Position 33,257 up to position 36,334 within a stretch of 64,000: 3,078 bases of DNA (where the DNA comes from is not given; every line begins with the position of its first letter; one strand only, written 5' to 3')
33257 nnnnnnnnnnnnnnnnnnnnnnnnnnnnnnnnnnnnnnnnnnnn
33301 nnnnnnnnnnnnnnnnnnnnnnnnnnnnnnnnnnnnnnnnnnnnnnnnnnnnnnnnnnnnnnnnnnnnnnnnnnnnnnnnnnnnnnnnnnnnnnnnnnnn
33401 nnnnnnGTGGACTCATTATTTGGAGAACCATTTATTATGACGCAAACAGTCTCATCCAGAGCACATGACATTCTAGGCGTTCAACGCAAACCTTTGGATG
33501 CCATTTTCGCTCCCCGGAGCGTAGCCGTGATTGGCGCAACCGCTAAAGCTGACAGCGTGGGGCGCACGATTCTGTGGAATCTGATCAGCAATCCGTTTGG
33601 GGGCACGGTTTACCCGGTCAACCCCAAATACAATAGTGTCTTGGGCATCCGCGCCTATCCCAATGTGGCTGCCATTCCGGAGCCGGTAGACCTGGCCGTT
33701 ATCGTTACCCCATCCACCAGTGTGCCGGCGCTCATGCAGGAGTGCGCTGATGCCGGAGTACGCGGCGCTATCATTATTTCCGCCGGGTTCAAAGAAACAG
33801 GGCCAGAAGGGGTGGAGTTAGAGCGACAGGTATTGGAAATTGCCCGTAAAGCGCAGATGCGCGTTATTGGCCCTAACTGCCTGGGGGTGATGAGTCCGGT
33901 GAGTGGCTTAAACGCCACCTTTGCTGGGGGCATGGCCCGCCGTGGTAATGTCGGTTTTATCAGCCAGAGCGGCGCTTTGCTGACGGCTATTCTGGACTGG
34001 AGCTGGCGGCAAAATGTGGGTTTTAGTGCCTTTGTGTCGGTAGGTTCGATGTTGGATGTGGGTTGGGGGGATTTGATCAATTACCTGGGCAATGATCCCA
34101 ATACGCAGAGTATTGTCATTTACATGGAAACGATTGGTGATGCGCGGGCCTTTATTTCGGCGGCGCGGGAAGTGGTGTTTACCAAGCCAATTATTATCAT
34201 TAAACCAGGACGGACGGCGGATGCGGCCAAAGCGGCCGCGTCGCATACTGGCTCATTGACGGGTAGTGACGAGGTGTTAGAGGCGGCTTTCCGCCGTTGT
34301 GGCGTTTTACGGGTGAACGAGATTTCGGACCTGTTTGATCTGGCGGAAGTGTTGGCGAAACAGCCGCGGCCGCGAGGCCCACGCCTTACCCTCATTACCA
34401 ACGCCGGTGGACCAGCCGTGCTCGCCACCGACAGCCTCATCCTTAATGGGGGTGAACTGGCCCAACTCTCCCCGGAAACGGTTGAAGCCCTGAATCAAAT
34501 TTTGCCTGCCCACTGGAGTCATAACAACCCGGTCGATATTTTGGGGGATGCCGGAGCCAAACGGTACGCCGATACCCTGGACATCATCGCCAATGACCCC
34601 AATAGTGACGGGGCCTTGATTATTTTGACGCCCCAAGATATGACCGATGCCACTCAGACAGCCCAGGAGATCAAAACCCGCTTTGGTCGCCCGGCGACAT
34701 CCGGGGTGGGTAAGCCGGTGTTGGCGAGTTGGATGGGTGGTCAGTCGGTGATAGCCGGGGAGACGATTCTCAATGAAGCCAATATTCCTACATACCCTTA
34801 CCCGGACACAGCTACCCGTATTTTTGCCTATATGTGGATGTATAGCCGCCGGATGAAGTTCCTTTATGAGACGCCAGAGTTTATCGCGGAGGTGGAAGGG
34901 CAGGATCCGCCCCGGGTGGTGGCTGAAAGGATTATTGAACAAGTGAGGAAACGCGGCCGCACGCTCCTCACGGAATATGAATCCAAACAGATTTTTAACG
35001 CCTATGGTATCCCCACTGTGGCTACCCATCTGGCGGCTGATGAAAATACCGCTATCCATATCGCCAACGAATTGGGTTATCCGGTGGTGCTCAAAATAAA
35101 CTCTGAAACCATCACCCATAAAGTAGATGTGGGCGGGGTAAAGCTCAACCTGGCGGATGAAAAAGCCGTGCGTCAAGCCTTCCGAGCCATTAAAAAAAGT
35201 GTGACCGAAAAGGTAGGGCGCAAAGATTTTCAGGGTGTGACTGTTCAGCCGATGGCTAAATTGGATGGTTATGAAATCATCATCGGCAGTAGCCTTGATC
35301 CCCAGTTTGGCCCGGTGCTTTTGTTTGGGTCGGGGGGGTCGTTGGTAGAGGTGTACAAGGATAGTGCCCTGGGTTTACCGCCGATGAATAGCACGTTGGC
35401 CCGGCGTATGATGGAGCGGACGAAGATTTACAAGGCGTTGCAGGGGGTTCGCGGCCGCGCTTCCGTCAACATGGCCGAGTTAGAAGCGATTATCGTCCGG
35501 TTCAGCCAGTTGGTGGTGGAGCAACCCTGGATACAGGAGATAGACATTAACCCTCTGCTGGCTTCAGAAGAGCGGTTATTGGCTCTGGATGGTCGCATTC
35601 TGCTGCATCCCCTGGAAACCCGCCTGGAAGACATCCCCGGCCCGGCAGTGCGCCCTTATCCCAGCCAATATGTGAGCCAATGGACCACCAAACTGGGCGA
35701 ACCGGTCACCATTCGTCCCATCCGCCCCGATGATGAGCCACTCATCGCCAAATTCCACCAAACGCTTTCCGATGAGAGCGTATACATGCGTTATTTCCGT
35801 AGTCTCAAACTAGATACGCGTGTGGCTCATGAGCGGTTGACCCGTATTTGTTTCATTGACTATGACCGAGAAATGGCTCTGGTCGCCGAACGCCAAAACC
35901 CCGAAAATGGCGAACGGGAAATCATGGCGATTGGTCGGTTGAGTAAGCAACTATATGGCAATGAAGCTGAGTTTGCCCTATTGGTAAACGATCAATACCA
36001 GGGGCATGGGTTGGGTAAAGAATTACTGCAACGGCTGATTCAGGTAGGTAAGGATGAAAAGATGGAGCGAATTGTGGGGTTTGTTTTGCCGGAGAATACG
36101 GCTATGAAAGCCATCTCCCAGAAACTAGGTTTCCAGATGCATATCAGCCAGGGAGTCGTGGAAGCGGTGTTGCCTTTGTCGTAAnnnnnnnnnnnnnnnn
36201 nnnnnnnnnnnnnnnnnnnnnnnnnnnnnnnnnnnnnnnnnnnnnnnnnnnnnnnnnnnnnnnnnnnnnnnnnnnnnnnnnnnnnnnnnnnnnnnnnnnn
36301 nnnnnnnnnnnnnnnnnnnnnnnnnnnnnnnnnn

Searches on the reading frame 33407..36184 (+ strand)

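Call 5: search_protein_families(library=pfam, proteins=[window:33407-36184:+], max_evalue=0.001)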
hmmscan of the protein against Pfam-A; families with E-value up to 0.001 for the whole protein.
window:33407-36184:+ (925 aa): 9 families
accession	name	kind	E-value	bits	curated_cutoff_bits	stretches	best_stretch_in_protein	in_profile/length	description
PF13549.11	ATP-grasp_5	-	3e-87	292.1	27.6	1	513-732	2-220/221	ATP-grasp domain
PF13607.11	Succ_CoA_lig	-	5.3e-55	185.4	27.4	1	179-316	1-138/138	Succinyl-CoA ligase like flavodoxin domain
PF13380.12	CoA_binding_2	-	1.2e-27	97.1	22.8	1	37-163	1-115/116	CoA binding domain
PF13302.13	Acetyltransf_3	-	7.3e-15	56.3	25.4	1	767-910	2-138/138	Acetyltransferase (GNAT) domain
PF02629.25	CoA_binding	-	1.1e-12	49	22.3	1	37-127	4-97/97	CoA binding domain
PF19045.5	Ligase_CoA_2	-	1.7e-11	44.9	23.7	1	329-466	3-140/162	Ligase-CoA domain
PF00583.31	Acetyltransf_1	-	3.2e-09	37.5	20.7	1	801-909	9-116/116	Acetyltransferase (GNAT) family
PF13508.13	Acetyltransf_7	-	1.6e-05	25.6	27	1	825-910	6-83/84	Acetyltransferase (GNAT) domain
PF08442.15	ATP-grasp_2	-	8.3e-05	22.7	29.5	1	521-601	2-82/202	ATP-grasp domain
